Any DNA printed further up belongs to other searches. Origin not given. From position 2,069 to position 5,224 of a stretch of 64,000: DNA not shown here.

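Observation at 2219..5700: spc-operon tail ends abruptly after map at a kinase-gene remnant, a TTGACAA-repeat region and a T4SS-type ATPase module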

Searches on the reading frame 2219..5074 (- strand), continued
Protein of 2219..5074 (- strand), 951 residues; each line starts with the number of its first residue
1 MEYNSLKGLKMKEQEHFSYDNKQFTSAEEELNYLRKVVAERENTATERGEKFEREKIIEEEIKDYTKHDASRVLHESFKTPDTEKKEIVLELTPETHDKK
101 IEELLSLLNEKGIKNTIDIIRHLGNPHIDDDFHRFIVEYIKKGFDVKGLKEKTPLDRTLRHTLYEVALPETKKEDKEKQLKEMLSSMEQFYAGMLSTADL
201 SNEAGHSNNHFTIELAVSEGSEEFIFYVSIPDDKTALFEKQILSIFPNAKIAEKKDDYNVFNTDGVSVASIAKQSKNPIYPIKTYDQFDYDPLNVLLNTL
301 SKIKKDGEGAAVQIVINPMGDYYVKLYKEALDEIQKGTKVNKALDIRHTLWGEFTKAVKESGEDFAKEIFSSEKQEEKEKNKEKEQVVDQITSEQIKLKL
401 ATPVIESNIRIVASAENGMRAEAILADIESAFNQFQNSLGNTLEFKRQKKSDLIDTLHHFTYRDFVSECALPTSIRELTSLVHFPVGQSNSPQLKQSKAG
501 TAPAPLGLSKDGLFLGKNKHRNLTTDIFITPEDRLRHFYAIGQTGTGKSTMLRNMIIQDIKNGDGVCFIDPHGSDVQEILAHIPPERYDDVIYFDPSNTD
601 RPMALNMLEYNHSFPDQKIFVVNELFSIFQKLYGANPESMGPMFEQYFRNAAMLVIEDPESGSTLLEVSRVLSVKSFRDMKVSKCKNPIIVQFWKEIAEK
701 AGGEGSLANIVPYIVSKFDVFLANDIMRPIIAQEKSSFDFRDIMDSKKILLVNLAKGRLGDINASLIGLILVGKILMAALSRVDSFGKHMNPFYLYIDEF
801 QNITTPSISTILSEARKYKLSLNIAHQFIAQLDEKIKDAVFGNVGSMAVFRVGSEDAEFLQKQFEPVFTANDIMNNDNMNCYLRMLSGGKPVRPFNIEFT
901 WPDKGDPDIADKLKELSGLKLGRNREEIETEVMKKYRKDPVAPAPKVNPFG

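Call 11: find_encoding_contigs(protein=P0004, flank=8000, max_places=3)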
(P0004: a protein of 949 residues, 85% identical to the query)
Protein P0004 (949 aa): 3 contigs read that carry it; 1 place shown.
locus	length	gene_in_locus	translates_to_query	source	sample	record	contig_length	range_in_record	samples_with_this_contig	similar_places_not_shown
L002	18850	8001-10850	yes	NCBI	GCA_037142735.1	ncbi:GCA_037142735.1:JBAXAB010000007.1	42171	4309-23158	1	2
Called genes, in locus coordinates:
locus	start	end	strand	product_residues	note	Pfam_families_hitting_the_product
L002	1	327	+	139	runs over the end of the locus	PF00252:Ribosomal_L16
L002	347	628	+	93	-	PF00831:Ribosomal_L29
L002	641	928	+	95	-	PF00366:Ribosomal_S17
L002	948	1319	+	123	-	PF00238:Ribosomal_L14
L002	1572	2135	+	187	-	PF00281:Ribosomal_L5, PF00673:Ribosomal_L5_C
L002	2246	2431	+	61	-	PF00253:Ribosomal_S14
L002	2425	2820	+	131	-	PF00410:Ribosomal_S8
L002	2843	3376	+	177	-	PF00347:Ribosomal_L6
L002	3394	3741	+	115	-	PF00861:Ribosomal_L18p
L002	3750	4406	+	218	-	PF00333:Ribosomal_S5, PF03719:Ribosomal_S5_C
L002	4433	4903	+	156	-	PF00828:Ribosomal_L27A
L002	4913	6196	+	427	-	PF00344:SecY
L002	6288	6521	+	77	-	-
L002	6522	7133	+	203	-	PF13238:AAA_18 (weak), PF13671:AAA_33, PF00406:ADK, PF13207:AAA_17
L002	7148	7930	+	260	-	PF00557:Peptidase_M24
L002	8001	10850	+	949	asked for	PF26449:DUF8128, PF12696:TraG-D_C (weak)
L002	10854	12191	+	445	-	PF07690:MFS_1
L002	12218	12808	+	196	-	PF00334:NDK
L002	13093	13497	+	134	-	PF09997:DUF2238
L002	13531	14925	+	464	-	PF00753:Lactamase_B (weak), PF12706:Lactamase_B_2 (faint), PF16661:Lactamase_B_6, PF10996:Beta-Casp, PF07521:RMMBL (weak)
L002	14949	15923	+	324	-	PF00389:2-Hacid_dh, PF02826:2-Hacid_dh_C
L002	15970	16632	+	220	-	PF18306:LDcluster4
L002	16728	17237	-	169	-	-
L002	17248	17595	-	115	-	PF00453:Ribosomal_L20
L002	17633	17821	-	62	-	PF01632:Ribosomal_L35p (weak)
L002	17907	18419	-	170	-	PF05198:IF3_N, PF00707:IF3_C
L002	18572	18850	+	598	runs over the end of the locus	PF00005:ABC_tran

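Call 12: find_encoding_contigs(protein=P0015, flank=8000, max_places=2)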
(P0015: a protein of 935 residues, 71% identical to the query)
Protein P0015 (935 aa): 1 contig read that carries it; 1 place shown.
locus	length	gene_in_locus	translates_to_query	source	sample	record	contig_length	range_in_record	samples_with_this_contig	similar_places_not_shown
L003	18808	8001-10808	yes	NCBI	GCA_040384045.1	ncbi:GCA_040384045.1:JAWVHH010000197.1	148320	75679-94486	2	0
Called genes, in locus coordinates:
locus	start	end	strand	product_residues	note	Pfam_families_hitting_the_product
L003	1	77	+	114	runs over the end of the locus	PF00189:Ribosomal_S3_C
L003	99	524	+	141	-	PF00252:Ribosomal_L16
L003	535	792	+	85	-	PF00831:Ribosomal_L29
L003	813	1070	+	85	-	PF00366:Ribosomal_S17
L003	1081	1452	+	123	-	PF00238:Ribosomal_L14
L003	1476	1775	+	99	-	PF22682:Ribosomal_uL24m-like (weak), PF00467:KOW (weak), PF17136:ribosomal_L24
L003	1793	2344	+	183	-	PF00281:Ribosomal_L5, PF00673:Ribosomal_L5_C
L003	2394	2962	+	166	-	PF00410:Ribosomal_S8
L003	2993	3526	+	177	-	PF00347:Ribosomal_L6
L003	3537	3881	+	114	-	PF00861:Ribosomal_L18p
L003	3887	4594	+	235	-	PF00333:Ribosomal_S5, PF03719:Ribosomal_S5_C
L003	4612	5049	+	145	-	PF00828:Ribosomal_L27A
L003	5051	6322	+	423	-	PF00344:SecY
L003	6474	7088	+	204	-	PF00406:ADK, PF13207:AAA_17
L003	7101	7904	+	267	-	PF00557:Peptidase_M24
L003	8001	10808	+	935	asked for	PF26449:DUF8128, PF10412:TrwB_AAD_bind (faint), PF12696:TraG-D_C (weak)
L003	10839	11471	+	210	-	PF00334:NDK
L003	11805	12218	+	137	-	PF09997:DUF2238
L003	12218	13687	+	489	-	PF16661:Lactamase_B_6, PF00753:Lactamase_B, PF12706:Lactamase_B_2 (faint), PF10996:Beta-Casp, PF07521:RMMBL (weak)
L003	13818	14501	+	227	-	PF01596:Methyltransf_3, PF02353:CMAS (weak), PF13578:Methyltransf_24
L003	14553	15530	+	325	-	PF00389:2-Hacid_dh, PF02826:2-Hacid_dh_C, PF03446:NAD_binding_2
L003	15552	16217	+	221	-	PF18306:LDcluster4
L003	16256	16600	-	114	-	PF00453:Ribosomal_L20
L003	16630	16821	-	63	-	PF01632:Ribosomal_L35p (weak)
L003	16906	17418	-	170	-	PF05198:IF3_N, PF00707:IF3_C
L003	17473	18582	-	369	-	PF13091:PLDc_2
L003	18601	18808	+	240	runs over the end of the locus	PF02535:Zip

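Call 13: find_encoding_contigs(protein=P0021, flank=8000, max_places=2)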
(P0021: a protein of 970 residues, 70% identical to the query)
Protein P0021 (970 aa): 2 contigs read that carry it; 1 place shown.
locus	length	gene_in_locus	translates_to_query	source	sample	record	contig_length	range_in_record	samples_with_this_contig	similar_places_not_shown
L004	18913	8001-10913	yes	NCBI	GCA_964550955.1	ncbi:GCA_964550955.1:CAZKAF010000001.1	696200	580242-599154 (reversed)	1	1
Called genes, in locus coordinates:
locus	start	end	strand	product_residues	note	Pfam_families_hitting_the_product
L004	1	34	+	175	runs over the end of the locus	PF04542:Sigma70_r2, PF08281:Sigma70_r4_2, PF04545:Sigma70_r4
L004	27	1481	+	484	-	PF18915:DUF5667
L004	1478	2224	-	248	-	PF01978:TrmB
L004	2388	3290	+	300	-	PF23023:Anti-Pycsar_Apyc1, PF00753:Lactamase_B, PF12706:Lactamase_B_2 (weak)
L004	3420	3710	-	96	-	PF09876:DUF2103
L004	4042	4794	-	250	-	PF01978:TrmB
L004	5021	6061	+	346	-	-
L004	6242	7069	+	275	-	PF00406:ADK, PF13207:AAA_17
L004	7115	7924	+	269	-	PF00557:Peptidase_M24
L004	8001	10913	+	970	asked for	PF26449:DUF8128, PF12696:TraG-D_C (faint)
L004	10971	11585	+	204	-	PF00334:NDK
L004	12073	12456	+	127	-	PF09997:DUF2238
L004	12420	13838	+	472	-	PF00753:Lactamase_B, PF12706:Lactamase_B_2 (weak), PF16661:Lactamase_B_6, PF10996:Beta-Casp, PF07521:RMMBL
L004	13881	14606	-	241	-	PF01978:TrmB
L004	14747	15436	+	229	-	-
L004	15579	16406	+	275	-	PF01596:Methyltransf_3, PF13578:Methyltransf_24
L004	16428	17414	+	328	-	PF00389:2-Hacid_dh, PF02826:2-Hacid_dh_C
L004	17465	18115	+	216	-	PF18306:LDcluster4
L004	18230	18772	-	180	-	-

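Call 14: find_encoding_contigs(protein=P0046, flank=8000, max_places=2)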
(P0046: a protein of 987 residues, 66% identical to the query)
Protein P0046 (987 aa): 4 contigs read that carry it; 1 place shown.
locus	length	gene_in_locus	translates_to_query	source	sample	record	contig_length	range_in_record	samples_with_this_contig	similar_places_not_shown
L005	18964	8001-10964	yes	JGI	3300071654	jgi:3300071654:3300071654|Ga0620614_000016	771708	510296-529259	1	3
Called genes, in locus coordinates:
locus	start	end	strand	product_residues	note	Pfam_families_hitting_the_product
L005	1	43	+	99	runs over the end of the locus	PF00467:KOW, PF17136:ribosomal_L24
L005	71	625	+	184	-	PF00281:Ribosomal_L5, PF00673:Ribosomal_L5_C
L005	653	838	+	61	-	PF00253:Ribosomal_S14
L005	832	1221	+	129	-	PF00410:Ribosomal_S8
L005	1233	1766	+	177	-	PF00347:Ribosomal_L6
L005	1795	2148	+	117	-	PF00861:Ribosomal_L18p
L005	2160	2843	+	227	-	PF00333:Ribosomal_S5, PF03719:Ribosomal_S5_C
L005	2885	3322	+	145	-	PF00828:Ribosomal_L27A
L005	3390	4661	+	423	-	PF00344:SecY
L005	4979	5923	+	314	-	PF01368:DHH, PF02833:DHHA2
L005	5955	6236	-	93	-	PF09876:DUF2103 (weak)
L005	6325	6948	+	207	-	PF00406:ADK, PF13207:AAA_17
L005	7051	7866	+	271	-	PF00557:Peptidase_M24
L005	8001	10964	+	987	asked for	PF26449:DUF8128, PF02534:T4SS-DNA_transf (faint), PF01935:DUF87 (weak), PF10412:TrwB_AAD_bind (faint), PF13401:AAA_22 (faint), PF12696:TraG-D_C (weak)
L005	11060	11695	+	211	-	PF00334:NDK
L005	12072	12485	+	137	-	PF09997:DUF2238 (weak)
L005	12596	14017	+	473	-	PF00753:Lactamase_B, PF23023:Anti-Pycsar_Apyc1 (weak), PF12706:Lactamase_B_2 (weak), PF16661:Lactamase_B_6, PF10996:Beta-Casp, PF07521:RMMBL (weak)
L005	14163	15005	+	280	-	PF01596:Methyltransf_3, PF13578:Methyltransf_24, PF13847:Methyltransf_31 (weak)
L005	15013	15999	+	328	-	PF00389:2-Hacid_dh, PF02826:2-Hacid_dh_C, PF03446:NAD_binding_2 (weak)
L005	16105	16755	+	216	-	PF18306:LDcluster4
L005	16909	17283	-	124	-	-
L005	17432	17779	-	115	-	PF00453:Ribosomal_L20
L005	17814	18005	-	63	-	PF01632:Ribosomal_L35p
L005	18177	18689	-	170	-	PF05198:IF3_N, PF00707:IF3_C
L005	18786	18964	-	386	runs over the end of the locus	PF13091:PLDc_2, PF00614:PLDc (faint), PF13091:PLDc_2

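Call 40: search_protein_families(library=ncbifam, proteins=[window:2219-5044:-], max_evalue=0.01)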
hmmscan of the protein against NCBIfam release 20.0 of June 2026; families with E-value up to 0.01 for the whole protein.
window:2219-5044:- (941 aa): 9 families
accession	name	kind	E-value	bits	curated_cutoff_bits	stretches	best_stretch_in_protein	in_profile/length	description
TIGR03743.1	SXT_TraD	subfamily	3.2e-11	42.4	366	1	515-564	165-214/636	conjugative transfer system coupling protein TraD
NF045973.1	conju_CD1115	equivalog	1.1e-10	41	250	1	512-847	11-362/442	VirD4-like conjugal transfer protein, CD1115 family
NF041447.1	TrbC_conju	equivalog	6.1e-08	31.5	800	1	503-562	107-166/685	F-type conjugative transfer protein TrbC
TIGR03754.1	conj_TOL_TraD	equivalog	4.4e-06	25.5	647.55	1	515-564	170-219/643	type IV conjugative transfer system coupling protein TraD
NF045975.1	VirB4_plasma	equivalog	6.7e-06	24.1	590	1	501-562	489-552/894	Mbov_0397 family ICE element conjugal transfer ATPase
NF053655.1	CedD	equivalog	0.0009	18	600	0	505-565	201-261/527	DNA-translocating ATPase CedD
TIGR02759.1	TraD_Ftype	equivalog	0.0015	17.4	521.35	0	522-563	173-214/566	type IV conjugative transfer system coupling protein TraD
NF040819.1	helicase_HerA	equivalog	0.0053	15.3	970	0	526-568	157-200/561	DNA double-strand break repair helicase HerA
TIGR00972.1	3a0107s01c2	equivalog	0.0055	16.1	343.2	0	122-169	94-141/248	phosphate ABC transporter ATP-binding protein PstB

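Call 41: search_solved_structures(query=window:2219-5044:-, max_evalue=0.01)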
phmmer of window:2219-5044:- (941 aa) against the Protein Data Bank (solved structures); distinct sequences matched with E-value up to 0.01: 2.
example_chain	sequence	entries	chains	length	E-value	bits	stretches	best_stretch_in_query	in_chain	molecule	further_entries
1e9r_A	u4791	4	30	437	0.006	17.9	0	513-565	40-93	CONJUGAL TRANSFER PROTEIN TRWB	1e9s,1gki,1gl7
1gl6_A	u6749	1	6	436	0.006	17.9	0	513-565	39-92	ATPASE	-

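Call 42: search_protein_families(library=phrogs, proteins=[window:2219-5044:-], max_evalue=0.01)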
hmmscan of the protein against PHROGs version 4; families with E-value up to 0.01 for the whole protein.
window:2219-5044:- (941 aa): 3 families
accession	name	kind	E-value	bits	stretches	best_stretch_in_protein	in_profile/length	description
phrog_5156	-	unknown function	8.9e-82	276.4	1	160-925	38-807/824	-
phrog_7035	-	unknown function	1.5e-09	37.8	1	734-826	445-546/969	-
phrog_2666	-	head and packaging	1.8e-07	31.2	1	519-565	315-361/555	terminase large subunit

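Call 46: search_protein_families(library=pfam, proteins=[L001:7693-8004:+, L001:7162-7407:-], max_evalue=0.01)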
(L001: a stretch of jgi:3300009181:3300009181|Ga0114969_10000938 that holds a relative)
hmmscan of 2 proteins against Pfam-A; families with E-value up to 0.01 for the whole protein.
L001:7693-8004:+ (103 aa): 4 families
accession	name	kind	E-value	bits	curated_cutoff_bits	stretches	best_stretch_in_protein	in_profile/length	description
PF09012.17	FeoC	-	1.1e-05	25.9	21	1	29-76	2-48/69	FeoC like transcriptional regulator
PF12728.13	HTH_17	-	0.0031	18.2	27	0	43-95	2-48/51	Helix-turn-helix domain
PF08279.18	HTH_11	-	0.0054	17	25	0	33-63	7-36/55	HTH domain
PF12802.13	MarR_2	-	0.0061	17.1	27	1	43-74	21-52/61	MarR family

L001:7162-7407:- (81 aa): 1 family
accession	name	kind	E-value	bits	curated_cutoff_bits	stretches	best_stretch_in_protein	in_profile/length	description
PF15919.11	HicB_lk_antitox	-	0.00022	21.8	27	1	33-70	23-59/123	HicB_like antitoxin of bacterial toxin-antitoxin system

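Call 63: search_dna_similar(query=window:2219-5044:-, collection=phages, mode=protein, max_rows=12)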
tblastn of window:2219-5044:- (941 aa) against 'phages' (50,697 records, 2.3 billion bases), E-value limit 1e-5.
Records with a match: 30; places in all: 30; records where one place covers at least 80% of the query: 0.
Best place of each record, by identity: <60% 30.
By first word of the organism name: Bacillus 21; Geobacillus 3; Deep-sea 2; Lysinibacillus 2; Brevibacillus 1; Microcystis 1.
By host as written in the record: Bacillus subtilis 6; Bacillus cereus 4; - 3; Bacillus megaterium str. ATCC 43725 2; Bacillus thuringiensis 2; Lysinibacillus fusiformis 2; Geobacillus stearothermophilus 2184 2; Bacillus cereus BGSC 6E1 2; and 6 more.
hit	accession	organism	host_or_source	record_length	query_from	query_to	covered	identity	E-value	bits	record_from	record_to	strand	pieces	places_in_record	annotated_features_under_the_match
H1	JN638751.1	Bacillus phage G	Bacillus megaterium str. ATCC 43725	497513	216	876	70%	22.7%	6e-30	135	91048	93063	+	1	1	156: gp156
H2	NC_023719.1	Bacillus phage G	Bacillus megaterium str. ATCC 43725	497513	216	876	70%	22.7%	6e-30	135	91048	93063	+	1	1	156: gp156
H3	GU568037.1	Deep-sea thermophilic phage D6E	-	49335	216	829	65%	23.0%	2e-17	94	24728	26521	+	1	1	lipid A export ATP-binding/permease protein MsbA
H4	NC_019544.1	Deep-sea thermophilic phage D6E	-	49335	216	829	65%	23.0%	2e-17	94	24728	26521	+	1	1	type IV secretory system conjugative DNA transfer family protein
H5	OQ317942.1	Bacillus phage 0105phi7-2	Bacillus thuringiensis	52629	379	919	57%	20.4%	2e-9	68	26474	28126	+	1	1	DNA helicase or translocase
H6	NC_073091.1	Bacillus phage 0105phi7-2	Bacillus thuringiensis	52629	379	919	57%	20.4%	2e-9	68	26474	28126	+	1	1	DNA helicase or translocase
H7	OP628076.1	Lysinibacillus phage vB_LfM_LysYB2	Lysinibacillus fusiformis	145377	383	882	53%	20.8%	3e-12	77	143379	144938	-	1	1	hypothetical protein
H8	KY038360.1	Brevibacillus phage MRSA107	sputum specimen in the respiratory ...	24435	399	862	49%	22.4%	3e-12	77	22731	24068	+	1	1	record has no annotation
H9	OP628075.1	Lysinibacillus phage vB_LfM_LysYB1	Lysinibacillus fusiformis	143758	383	879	53%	20.7%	4e-12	77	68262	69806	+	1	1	hypothetical protein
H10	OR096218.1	Bacillus phage vB_BceS-M2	Bacillus cereus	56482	464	885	45%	23.0%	3e-14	84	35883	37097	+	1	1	lipid A export ATP-binding/permease protein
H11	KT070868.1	Bacillus phage PBC5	Bacillus cereus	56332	464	885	45%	22.9%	9e-14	82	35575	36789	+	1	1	lipid A export ATP-binding/permease protein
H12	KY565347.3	Geobacillus phage TP-84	Geobacillus stearothermophilus 2184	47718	464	892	46%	22.1%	2e-11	75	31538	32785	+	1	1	hypothetical protein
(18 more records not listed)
